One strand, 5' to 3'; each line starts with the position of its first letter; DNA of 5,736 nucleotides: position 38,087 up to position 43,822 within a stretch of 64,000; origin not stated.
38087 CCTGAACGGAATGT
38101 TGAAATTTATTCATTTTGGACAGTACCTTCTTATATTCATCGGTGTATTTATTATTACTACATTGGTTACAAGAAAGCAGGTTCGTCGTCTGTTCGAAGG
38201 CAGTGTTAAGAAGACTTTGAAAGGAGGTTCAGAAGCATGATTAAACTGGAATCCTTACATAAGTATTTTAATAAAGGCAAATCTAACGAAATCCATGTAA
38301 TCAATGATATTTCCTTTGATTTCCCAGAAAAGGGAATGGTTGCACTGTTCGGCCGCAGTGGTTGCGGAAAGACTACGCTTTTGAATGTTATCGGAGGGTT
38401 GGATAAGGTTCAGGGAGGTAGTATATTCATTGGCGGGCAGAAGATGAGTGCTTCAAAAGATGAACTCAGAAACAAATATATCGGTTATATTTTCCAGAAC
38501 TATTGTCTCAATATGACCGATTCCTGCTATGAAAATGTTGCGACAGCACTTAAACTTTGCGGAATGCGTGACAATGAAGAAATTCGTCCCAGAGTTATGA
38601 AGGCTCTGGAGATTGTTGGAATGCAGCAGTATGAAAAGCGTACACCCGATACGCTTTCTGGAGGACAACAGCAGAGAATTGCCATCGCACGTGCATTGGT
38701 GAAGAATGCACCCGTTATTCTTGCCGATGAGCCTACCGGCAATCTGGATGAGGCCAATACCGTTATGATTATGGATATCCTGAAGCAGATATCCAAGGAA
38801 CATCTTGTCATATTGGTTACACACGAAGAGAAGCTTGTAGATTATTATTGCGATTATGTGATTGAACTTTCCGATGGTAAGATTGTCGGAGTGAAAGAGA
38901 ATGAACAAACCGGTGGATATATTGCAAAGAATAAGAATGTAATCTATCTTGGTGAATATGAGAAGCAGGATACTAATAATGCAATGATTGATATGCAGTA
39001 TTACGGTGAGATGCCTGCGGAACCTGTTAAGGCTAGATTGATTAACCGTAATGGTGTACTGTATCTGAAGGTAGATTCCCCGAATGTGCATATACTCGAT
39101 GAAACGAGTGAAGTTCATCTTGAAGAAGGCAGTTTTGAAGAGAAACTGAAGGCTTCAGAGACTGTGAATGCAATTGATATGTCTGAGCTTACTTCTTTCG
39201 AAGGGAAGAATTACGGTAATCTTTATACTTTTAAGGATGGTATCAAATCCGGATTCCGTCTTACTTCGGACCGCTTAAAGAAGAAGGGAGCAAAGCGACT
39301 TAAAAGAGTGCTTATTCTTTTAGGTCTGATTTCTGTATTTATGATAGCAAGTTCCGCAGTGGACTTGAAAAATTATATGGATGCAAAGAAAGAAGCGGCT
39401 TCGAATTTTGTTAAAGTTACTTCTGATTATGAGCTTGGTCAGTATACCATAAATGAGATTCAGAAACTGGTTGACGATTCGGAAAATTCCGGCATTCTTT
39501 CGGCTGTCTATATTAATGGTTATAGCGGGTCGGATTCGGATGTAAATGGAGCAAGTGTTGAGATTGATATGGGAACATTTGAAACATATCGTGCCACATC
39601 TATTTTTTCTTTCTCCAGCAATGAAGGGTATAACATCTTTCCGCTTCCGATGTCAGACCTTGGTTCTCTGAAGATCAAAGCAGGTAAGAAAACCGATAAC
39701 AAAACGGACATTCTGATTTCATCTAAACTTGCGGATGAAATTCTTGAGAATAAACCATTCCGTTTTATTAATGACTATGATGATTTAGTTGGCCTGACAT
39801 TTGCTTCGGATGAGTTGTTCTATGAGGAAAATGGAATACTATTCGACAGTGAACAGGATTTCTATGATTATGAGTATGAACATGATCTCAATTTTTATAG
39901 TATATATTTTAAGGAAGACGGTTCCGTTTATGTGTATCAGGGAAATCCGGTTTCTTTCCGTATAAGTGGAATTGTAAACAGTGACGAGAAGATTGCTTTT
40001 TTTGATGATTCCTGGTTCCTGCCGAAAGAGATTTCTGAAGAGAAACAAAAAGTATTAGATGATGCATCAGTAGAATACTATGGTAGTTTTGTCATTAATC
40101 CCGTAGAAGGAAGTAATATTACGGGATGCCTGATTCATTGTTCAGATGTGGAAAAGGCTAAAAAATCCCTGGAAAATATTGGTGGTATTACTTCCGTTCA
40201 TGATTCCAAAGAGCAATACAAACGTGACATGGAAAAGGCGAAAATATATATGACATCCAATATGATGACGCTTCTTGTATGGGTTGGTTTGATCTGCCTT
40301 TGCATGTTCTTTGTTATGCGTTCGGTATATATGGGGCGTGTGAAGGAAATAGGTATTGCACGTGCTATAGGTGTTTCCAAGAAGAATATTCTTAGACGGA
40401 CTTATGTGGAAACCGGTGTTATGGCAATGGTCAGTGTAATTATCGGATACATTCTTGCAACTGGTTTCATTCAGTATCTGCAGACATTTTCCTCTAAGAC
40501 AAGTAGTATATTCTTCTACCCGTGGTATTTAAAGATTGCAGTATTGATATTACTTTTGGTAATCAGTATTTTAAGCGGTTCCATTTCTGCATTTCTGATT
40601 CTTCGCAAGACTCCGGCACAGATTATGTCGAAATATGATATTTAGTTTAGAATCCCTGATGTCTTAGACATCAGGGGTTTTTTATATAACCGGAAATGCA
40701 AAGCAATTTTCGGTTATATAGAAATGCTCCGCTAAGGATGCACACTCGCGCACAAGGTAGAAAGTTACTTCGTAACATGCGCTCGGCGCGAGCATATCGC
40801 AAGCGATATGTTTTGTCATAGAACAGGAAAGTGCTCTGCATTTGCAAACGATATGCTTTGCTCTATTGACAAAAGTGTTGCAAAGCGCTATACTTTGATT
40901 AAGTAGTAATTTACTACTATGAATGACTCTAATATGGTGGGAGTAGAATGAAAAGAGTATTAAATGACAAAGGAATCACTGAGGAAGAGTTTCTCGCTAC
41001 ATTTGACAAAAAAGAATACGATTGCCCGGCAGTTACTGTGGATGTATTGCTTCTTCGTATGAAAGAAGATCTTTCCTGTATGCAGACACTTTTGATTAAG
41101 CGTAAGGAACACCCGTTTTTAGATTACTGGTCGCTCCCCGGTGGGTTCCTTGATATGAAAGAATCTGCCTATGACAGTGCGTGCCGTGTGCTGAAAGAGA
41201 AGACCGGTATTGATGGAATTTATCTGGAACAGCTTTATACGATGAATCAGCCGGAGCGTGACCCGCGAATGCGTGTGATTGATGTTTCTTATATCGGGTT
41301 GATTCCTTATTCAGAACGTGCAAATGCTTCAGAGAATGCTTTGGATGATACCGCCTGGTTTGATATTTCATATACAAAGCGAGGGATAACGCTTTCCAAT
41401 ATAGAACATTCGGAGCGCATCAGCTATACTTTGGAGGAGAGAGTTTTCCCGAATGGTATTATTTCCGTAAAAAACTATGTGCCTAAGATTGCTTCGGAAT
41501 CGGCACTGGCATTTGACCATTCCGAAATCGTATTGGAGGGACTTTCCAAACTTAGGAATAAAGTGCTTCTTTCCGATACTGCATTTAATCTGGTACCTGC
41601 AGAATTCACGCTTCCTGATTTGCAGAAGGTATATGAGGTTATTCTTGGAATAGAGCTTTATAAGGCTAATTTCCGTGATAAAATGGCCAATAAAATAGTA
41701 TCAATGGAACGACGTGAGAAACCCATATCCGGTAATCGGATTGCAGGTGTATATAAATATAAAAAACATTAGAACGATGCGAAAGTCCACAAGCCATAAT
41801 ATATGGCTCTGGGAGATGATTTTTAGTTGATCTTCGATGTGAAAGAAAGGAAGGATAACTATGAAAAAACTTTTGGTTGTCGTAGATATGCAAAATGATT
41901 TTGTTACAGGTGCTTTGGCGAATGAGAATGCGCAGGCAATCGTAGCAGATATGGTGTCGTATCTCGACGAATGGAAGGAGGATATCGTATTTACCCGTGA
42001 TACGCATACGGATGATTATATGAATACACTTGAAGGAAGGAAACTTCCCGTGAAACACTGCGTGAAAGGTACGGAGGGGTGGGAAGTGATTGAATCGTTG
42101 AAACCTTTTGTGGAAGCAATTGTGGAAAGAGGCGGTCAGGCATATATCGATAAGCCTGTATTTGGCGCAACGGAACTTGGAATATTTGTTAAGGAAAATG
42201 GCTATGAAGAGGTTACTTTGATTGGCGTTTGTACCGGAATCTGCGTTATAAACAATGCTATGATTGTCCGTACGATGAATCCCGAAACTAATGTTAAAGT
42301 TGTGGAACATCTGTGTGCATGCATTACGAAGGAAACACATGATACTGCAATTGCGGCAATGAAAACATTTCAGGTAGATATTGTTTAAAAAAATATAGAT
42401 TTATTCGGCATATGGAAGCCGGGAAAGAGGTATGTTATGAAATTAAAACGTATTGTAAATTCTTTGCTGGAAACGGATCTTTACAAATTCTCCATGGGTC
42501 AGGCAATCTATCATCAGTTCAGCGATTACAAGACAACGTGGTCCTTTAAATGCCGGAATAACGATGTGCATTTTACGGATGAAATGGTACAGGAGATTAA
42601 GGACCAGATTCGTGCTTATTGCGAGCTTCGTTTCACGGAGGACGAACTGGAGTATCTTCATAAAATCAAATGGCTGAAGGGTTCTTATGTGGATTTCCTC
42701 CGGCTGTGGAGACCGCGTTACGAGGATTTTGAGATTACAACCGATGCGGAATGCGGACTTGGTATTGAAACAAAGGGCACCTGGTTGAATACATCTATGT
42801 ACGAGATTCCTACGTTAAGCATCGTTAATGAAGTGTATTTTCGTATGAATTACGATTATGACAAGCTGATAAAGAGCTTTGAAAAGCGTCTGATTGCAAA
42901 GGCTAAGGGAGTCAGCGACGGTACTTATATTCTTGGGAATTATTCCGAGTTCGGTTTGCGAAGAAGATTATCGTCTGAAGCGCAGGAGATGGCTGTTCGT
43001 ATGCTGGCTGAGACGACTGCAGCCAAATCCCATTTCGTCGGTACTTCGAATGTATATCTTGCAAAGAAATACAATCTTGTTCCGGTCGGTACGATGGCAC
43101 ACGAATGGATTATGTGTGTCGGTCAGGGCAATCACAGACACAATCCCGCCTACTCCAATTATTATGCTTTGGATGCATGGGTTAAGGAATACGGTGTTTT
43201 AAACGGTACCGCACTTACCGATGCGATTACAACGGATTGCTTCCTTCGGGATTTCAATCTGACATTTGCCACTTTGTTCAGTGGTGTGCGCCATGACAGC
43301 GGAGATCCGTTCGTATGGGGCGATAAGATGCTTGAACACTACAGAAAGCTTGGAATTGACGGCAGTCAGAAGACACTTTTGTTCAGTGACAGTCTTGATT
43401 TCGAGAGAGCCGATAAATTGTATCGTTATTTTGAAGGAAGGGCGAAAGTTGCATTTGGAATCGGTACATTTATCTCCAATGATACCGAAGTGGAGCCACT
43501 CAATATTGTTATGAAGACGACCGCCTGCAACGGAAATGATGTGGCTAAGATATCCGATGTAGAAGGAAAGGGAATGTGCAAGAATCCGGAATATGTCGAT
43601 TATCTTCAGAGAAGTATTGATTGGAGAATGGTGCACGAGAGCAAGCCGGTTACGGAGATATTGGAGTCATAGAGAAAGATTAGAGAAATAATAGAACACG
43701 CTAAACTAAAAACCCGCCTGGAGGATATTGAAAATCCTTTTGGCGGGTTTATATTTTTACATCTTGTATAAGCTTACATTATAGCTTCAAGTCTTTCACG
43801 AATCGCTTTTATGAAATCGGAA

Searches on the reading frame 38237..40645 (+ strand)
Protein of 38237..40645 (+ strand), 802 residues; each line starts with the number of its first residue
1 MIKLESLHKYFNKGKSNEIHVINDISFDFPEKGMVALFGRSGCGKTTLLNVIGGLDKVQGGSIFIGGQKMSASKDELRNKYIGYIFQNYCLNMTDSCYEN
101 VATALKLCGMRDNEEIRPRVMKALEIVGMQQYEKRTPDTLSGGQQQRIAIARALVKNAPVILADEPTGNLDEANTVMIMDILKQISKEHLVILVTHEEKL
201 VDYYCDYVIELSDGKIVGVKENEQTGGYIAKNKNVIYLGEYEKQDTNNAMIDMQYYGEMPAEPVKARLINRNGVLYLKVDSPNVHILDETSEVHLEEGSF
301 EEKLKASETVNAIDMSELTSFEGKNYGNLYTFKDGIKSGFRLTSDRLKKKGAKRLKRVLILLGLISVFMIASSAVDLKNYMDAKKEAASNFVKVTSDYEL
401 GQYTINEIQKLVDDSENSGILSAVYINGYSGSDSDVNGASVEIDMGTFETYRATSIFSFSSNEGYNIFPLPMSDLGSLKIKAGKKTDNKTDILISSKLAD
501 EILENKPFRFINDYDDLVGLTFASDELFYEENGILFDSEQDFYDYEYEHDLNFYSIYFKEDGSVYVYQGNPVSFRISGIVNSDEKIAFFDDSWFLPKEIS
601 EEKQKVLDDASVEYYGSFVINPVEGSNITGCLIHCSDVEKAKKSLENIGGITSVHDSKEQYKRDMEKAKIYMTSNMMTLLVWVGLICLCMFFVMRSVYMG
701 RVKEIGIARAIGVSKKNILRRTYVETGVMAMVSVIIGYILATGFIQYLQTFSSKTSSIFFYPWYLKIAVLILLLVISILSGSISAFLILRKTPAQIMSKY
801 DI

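Call 89: search_protein_families(library=pfam, proteins=[window:38237-40645:+], max_evalue=0.000001)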
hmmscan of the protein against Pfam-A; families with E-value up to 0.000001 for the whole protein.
window:38237-40645:+ (802 aa): 3 families
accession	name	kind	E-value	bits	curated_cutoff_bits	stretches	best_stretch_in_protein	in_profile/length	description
PF00005.33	ABC_tran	-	1e-33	117.3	25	1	23-167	2-136/137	ABC transporter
PF02687.27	FtsX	-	7.3e-13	49.1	25.5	1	679-793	4-120/120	FtsX-like permease C-terminal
PF02463.25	SMC_N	-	3.1e-07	30.5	40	0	31-202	23-203/220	RecF/RecN/SMC N terminal domain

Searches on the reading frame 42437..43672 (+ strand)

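Call 89: search_protein_families(library=pfam, proteins=[window:42437-43672:+], max_evalue=0.000001)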
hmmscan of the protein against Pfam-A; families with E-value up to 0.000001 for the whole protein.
window:42437-43672:+ (411 aa): 2 families
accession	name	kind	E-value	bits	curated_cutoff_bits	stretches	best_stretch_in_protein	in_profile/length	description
PF04095.22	NAPRTase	-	7.4e-69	232.6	20.8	1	170-392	4-233/239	Nicotinate phosphoribosyltransferase (NAPRTase) family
PF17767.7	NAPRTase_N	-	8e-29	100.9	32.6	1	11-131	1-125/125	Nicotinate phosphoribosyltransferase (NAPRTase) N-terminal domain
